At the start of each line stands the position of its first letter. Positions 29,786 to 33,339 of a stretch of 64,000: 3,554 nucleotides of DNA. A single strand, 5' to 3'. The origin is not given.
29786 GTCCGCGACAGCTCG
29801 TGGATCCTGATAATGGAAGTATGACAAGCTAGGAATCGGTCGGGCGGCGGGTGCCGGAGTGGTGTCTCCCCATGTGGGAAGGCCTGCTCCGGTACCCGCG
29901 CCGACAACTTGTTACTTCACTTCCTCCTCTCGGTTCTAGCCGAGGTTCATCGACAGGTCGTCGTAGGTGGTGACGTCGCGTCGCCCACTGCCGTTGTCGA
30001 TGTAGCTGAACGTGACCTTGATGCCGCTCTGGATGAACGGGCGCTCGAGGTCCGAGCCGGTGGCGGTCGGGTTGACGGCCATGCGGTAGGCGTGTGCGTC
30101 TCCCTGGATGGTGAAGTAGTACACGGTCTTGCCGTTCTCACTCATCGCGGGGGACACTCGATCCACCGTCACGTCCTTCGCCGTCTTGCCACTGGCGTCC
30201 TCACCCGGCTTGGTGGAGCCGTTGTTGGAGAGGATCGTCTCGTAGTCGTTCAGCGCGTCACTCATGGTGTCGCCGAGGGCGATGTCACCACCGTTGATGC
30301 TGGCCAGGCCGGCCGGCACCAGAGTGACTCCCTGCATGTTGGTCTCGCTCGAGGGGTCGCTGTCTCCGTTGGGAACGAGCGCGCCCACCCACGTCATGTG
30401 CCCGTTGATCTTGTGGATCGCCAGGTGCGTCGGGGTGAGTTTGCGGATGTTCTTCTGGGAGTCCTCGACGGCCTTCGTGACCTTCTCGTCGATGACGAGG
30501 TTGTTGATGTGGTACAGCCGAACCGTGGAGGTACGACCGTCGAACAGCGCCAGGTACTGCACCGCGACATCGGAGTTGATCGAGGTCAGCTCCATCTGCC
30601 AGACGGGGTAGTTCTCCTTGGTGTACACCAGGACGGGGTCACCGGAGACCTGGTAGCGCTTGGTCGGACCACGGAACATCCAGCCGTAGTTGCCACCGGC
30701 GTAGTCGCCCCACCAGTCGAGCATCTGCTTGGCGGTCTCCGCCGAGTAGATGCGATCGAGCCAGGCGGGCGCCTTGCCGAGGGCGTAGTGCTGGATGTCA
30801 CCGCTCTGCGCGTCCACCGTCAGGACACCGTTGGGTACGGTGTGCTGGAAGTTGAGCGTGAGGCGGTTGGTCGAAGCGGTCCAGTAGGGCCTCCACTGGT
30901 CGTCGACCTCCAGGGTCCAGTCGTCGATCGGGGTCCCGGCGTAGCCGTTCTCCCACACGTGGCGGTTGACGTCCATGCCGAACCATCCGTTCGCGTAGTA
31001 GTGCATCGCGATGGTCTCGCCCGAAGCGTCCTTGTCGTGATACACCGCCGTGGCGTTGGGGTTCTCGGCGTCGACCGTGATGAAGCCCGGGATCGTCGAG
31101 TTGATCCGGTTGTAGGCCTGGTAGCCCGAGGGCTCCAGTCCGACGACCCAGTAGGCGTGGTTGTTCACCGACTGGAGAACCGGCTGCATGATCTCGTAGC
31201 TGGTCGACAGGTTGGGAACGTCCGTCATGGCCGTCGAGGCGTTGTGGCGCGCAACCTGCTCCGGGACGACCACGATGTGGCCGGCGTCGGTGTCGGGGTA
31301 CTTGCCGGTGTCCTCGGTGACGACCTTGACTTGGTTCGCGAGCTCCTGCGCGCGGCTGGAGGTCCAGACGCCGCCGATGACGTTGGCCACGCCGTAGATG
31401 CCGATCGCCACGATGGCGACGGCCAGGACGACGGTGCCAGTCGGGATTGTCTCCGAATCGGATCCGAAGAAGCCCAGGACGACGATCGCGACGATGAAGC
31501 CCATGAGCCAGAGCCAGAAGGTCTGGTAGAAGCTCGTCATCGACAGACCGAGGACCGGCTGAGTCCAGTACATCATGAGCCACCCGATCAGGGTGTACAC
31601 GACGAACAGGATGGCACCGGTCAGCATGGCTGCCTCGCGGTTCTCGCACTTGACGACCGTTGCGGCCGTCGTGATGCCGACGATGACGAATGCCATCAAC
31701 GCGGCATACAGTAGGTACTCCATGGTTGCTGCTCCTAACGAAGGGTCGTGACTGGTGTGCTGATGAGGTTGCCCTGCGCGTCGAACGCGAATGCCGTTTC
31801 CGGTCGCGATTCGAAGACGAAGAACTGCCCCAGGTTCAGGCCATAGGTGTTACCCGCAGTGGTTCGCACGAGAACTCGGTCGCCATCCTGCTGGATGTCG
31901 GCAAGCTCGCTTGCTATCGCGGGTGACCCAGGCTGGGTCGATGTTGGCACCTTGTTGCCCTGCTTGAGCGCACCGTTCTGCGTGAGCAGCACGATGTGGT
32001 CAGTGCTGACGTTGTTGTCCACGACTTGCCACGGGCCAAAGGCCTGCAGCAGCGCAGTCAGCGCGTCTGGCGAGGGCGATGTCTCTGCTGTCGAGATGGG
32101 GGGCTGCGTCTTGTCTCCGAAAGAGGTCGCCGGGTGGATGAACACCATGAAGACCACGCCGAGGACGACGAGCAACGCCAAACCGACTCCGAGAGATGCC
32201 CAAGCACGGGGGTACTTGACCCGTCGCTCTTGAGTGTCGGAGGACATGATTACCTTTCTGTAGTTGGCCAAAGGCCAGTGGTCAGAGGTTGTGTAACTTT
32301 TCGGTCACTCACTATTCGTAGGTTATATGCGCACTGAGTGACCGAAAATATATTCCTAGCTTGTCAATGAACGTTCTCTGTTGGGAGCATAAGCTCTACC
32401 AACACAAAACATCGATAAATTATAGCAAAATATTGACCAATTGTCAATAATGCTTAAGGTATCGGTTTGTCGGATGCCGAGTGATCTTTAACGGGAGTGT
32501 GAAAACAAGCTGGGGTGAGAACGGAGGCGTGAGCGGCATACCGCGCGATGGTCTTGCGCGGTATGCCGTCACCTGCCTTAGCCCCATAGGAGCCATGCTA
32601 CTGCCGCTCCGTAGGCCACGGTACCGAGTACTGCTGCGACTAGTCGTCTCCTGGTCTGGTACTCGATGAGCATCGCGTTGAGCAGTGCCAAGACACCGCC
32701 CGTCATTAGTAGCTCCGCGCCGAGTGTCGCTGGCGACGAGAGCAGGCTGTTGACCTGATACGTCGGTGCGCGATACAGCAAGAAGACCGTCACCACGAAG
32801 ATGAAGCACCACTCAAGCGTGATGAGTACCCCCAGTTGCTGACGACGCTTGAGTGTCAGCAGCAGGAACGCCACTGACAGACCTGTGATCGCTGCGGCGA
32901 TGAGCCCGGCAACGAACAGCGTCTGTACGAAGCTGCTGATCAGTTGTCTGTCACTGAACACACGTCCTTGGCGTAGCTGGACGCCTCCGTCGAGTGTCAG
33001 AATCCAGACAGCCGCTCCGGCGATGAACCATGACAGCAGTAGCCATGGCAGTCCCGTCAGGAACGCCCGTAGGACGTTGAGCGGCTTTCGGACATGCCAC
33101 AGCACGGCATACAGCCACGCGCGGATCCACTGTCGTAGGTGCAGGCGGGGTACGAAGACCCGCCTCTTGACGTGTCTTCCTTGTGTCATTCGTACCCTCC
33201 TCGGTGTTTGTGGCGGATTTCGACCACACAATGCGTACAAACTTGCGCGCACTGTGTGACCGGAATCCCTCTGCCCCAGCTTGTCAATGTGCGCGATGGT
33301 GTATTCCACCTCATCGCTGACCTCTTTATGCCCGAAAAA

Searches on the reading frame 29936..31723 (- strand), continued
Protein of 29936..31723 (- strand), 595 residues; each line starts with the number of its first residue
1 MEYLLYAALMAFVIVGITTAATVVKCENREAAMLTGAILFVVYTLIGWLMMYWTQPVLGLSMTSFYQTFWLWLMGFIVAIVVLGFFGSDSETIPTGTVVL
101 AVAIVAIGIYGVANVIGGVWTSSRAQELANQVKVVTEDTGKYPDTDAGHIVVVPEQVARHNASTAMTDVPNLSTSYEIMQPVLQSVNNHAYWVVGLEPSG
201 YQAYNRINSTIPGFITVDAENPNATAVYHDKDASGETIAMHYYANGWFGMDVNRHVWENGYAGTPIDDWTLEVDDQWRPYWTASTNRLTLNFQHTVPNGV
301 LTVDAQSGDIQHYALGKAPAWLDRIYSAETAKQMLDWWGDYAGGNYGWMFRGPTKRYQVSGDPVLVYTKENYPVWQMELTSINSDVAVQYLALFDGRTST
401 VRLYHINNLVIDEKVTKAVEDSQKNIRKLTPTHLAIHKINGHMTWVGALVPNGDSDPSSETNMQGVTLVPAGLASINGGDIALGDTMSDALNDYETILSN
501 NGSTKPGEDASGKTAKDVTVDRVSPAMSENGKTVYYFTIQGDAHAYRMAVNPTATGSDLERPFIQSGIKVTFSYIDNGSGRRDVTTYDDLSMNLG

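Call 33: find_related_loci(query=A1, collection=metagenome_contigs, flank=4000)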
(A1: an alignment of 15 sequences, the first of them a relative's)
Query A1 (595 aa) in metagenome_contigs; peptide patterns used: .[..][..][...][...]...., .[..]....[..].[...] (x = any residue, [..] = any of these).
475 stretches matched a pattern; 227 encode a relative of the query (tblastn E <= 1e-3); the best 80 are kept; 80 distinct loci.
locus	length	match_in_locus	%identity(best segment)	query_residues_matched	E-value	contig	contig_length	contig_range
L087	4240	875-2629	45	7-592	7e-158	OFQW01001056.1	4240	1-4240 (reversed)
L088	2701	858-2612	45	7-592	8e-162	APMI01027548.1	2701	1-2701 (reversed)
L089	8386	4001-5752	45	7-592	2e-152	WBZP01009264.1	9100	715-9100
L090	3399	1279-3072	40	4-594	2e-141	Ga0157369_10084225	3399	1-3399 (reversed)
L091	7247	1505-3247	33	7-592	3e-95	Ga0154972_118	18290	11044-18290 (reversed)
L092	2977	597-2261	34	32-592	2e-88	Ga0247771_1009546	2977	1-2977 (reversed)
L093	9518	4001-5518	33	70-583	4e-85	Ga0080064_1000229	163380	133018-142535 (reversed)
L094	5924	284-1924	31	39-590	1e-80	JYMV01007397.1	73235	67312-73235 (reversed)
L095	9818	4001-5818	32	3-594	7e-77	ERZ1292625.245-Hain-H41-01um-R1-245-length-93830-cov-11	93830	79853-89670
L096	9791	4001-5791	27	1-594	3e-76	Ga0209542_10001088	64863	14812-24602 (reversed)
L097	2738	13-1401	33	131-593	6e-77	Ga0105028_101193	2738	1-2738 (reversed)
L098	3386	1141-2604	32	105-594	2e-65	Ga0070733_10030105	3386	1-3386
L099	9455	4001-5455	32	99-595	4e-62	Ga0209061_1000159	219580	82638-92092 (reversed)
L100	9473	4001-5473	32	105-594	1e-61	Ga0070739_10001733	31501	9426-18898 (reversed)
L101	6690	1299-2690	33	120-595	1e-61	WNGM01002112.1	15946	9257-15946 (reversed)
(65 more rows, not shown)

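Call 39: fold_search(model_id=the predicted structure, library=pdb)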
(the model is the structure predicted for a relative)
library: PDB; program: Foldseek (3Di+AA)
matches with E <= 10: 835; with E <= 0.001: 3
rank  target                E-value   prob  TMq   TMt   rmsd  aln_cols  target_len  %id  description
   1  9h8i                  2.8e-04  0.54  0.15  0.18  18.0       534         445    9  Crystallization of B. licheniformis levanase (released 2025-04-30)
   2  8xvp_B                8.9e-04  0.47  0.16  0.18  21.4       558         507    8  Crystal structure of inulosucrase from Lactobacillus reuteri 121 (released 2025-01-22)
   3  5z7d_A                9.4e-04  0.30  0.09  0.13  22.7       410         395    8  p204HINab-dsDNA complex structure (released 2019-01-30)
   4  9gbc_B                1.1e-03  0.51  0.15  0.19  18.6       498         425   10  Bacteroides thetaiotaomicron siderophore transporter XusA in complex with surface-exposed lipoprotein XusB (released 2025-08-06)
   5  6j0t_A                1.2e-03  0.38  0.16  0.17  19.4       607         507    9  The crystal structure of exoinulinase INU1 (released 2020-01-01)
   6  7yny_H                1.4e-03  0.41  0.11  0.18  18.0       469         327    6  Crystal structure of baculovirus LEF-3 from Helicoverpa armigera nucleopolyhedrovirus (released 2023-01-25)
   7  7yny_C                2.5e-03  0.35  0.11  0.18  17.1       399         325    6  Crystal structure of baculovirus LEF-3 from Helicoverpa armigera nucleopolyhedrovirus (released 2023-01-25)
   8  8wjb_B                2.7e-03  0.47  0.17  0.21  18.4       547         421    7  Structural insights into the Langya virus attachment glycoprotein (released 2024-10-02)
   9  5z7d_C                2.7e-03  0.30  0.10  0.14  22.4       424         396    8  p204HINab-dsDNA complex structure (released 2019-01-30)
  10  9zpd_A                2.7e-03  0.25  0.14  0.09  28.3       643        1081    7  Cryo-EM structure of human PI3KC3-C2 in complex with Rubicon Middle Region of C terminus (released 2025-12-24)
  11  8xvq_B                3.7e-03  0.33  0.16  0.17  21.3       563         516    8  Crystal structure of inulosucrase from Lactobacillus reuteri 121 in complex with fructose (released 2025-01-22)
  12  8xvr_C                3.9e-03  0.28  0.16  0.18  21.8       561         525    8  Crystal structure of inulosucrase from Lactobacillus reuteri 121 mutant R544W (released 2025-01-22)
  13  8xvp_A                4.4e-03  0.33  0.17  0.19  21.9       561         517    9  Crystal structure of inulosucrase from Lactobacillus reuteri 121 (released 2025-01-22)
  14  2f13                  4.9e-03  0.41  0.16  0.22  18.2       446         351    6  Crystal Structure of the Human Sialidase Neu2 in Complex with 2',3'- dihydroxypropyl ether mimetic Inhibitor (released 2006-11-21)
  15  8xvr_A                4.9e-03  0.38  0.18  0.20  21.6       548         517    8  Crystal structure of inulosucrase from Lactobacillus reuteri 121 mutant R544W (released 2025-01-22)
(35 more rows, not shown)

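Call 60: find_related_loci(query=A1, collection=viral_contigs, flank=3000)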
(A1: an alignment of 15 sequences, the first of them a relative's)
Query A1 (595 aa) in viral_contigs; peptide patterns used: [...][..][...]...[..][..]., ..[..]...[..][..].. (x = any residue, [..] = any of these).
10 stretches matched a pattern, but none encodes a relative of the query by tblastn (E <= 1e-3).

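Call 65: find_encoding_contigs(protein=P0006, flank=3000, max_places=2)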
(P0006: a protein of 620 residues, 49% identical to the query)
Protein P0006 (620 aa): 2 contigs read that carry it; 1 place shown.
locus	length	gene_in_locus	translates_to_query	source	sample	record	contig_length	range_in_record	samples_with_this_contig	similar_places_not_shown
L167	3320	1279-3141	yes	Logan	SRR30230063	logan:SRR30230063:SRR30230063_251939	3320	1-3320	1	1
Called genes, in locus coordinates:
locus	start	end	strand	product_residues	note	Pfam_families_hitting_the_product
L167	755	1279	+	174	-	-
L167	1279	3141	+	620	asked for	-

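Call 66: find_encoding_contigs(protein=P0009, flank=3000, max_places=2)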
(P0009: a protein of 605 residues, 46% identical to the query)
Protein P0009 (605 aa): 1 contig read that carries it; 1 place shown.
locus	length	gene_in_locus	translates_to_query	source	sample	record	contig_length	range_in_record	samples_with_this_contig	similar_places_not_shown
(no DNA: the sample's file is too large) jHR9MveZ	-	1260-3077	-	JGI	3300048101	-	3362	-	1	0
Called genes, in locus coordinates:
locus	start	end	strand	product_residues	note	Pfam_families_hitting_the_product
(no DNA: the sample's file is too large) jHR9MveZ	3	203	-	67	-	?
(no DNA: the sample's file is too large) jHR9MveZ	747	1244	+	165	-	-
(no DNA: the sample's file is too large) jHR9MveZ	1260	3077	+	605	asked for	-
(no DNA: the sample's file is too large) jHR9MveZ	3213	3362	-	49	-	?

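Call 67: find_encoding_contigs(protein=P0008, flank=3000, max_places=2)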
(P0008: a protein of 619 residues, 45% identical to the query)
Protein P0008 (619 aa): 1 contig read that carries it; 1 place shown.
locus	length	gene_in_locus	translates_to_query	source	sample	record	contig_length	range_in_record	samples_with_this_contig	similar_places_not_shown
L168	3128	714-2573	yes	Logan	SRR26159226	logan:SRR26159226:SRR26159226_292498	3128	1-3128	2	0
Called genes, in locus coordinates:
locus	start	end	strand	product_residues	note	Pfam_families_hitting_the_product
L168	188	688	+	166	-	-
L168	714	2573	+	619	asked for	-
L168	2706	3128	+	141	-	?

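Call 74: search_protein_families(library=pfam, proteins=[L011:11637-12050:+, L011:12066-12932:+, L011:13147-14487:+, L025:8617-9255:-, L022:6620-9286:+, L022:5424-6566:+, L022:3395-5290:+, L032:9647-11623:+], max_evalue=0.001)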
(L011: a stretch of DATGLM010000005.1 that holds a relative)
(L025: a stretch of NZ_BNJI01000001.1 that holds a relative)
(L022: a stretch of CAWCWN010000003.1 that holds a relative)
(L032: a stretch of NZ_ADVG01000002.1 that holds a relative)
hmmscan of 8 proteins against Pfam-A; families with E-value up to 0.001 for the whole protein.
L011:11637-12050:+ (137 aa): 1 family
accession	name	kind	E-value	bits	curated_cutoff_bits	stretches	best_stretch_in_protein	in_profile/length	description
PF09969.14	DUF2203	-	2.3e-35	122.4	24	1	11-137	2-122/122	Uncharacterized conserved protein (DUF2203)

L011:12066-12932:+ (288 aa): 9 families
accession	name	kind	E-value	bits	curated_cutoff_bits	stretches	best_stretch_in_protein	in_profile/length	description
PF17827.6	PrmC_N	-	2.7e-21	76.3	23.4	1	6-76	1-71/71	PrmC N-terminal domain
PF05175.20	MTS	-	6.2e-10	39.4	23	1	113-195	27-108/170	Methyltransferase small domain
PF13847.12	Methyltransf_31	-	2.9e-08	33.9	27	1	120-192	6-81/145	Methyltransferase domain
PF13649.12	Methyltransf_25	-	3e-07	31.5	27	1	121-192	1-71/97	Methyltransferase domain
PF12847.13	Methyltransf_18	-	9e-07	29.5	27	1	118-188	15-85/151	Methyltransferase domain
PF06325.19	PrmA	-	1.8e-06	28.1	22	1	116-193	161-234/296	Ribosomal protein L11 methyltransferase (PrmA)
PF08241.18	Methyltransf_11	-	1.3e-05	26.2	21.2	1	123-192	2-67/95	Methyltransferase domain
PF08242.18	Methyltransf_12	-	1.4e-05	26.2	30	1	123-192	2-72/98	Methyltransferase domain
PF01170.24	UPF0020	-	1.6e-05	25.1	22.3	1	140-195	75-131/197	RMKL-like, methyltransferase domain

L011:13147-14487:+ (446 aa): 1 family
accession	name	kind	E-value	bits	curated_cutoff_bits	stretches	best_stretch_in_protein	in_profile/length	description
PF00953.26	Glycos_transf_4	-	5.3e-37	127.7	27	1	111-290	2-159/160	Glycosyl transferase family 4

L025:8617-9255:- (212 aa): 1 family
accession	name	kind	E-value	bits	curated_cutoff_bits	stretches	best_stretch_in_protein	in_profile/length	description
PF00174.25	Oxidored_molyb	-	8.5e-41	139.8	24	1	55-194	9-169/169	Oxidoreductase molybdopterin binding domain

L022:6620-9286:+ (888 aa): 4 families
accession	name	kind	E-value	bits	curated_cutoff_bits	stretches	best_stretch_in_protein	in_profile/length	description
PF04293.20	SpoVR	-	4.1e-140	467.5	27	2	5-274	3-276/407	SpoVR like protein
PF14528.11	LAGLIDADG_3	-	3.5e-17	62.9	22.5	1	549-616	2-82/82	LAGLIDADG-like domain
PF24755.2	SpoVR_C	-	1.7e-10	41.2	27.6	1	815-866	1-53/55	SpoVR-like C-terminal domain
PF14890.11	Intein_splicing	-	4.6e-05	23.7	35.8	1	317-675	48-155/155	Intein splicing domain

L022:5424-6566:+ (380 aa): 1 family
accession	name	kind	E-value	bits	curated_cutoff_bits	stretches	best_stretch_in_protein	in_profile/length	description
PF04285.18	DUF444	-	6.8e-116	388.2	27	2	179-372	222-416/418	Protein of unknown function (DUF444)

L022:3395-5290:+ (631 aa): 2 families
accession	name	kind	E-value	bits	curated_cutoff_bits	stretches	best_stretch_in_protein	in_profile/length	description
PF08298.17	AAA_PrkA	-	1.3e-126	422.9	25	1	22-369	2-356/358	PrkA AAA domain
PF06798.17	PrkA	-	1.8e-100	336.3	25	1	375-624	1-255/255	PrkA serine protein kinase C-terminal domain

L032:9647-11623:+ (658 aa): 0 families

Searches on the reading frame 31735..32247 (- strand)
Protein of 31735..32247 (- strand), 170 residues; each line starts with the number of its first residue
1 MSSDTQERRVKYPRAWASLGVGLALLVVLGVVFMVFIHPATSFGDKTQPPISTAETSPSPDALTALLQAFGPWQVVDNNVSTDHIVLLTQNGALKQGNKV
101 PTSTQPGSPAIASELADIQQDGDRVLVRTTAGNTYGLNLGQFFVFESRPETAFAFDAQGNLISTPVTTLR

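Call 7: search_protein_families(library=pfam, proteins=[window:31735-32247:-], max_evalue=0.01)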
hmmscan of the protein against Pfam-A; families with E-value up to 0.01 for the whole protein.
window:31735-32247:- (170 aa): 0 families

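Call 8: search_protein_families(library=ncbifam, proteins=[window:31735-32247:-], max_evalue=0.1)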
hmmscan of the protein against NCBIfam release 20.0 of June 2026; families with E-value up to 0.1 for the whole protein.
window:31735-32247:- (170 aa): 1 family
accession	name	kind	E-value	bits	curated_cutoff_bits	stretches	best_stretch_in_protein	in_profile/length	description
NF038083.1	CU044_5270_fam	subfamily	0.035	13.9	100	1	5-69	20-82/284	CU044_5270 family protein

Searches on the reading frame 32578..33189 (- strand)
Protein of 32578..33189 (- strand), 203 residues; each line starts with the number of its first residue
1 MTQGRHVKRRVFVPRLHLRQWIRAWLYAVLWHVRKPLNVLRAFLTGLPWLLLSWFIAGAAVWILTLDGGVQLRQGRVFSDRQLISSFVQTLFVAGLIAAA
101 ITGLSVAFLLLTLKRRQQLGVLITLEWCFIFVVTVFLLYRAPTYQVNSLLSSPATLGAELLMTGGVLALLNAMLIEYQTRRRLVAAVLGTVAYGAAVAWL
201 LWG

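Call 7: search_protein_families(library=pfam, proteins=[window:32578-33189:-], max_evalue=0.01)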
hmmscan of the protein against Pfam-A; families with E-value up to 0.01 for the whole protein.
window:32578-33189:- (203 aa): 0 families

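Call 8: search_protein_families(library=ncbifam, proteins=[window:32578-33189:-], max_evalue=0.1)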
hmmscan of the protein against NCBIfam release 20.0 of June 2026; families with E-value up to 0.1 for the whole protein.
window:32578-33189:- (203 aa): 1 family
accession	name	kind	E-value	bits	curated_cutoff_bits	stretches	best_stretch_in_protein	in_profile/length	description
NF047405.1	SensHisKinSapS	equivalog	0.063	12.6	550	1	121-184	11-67/341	two-component system sensor histidine kinase SapS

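Call 42: find_homologous_proteins(query=window:32578-33189:-, max_evalue=0.001)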
Query window:32578-33189:- (203 aa): 1 proteins with E <= 0.001 among 5357 candidates.
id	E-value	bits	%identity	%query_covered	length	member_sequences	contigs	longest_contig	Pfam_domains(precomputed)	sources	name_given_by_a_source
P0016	1.7e-122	425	100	100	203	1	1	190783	-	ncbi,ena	-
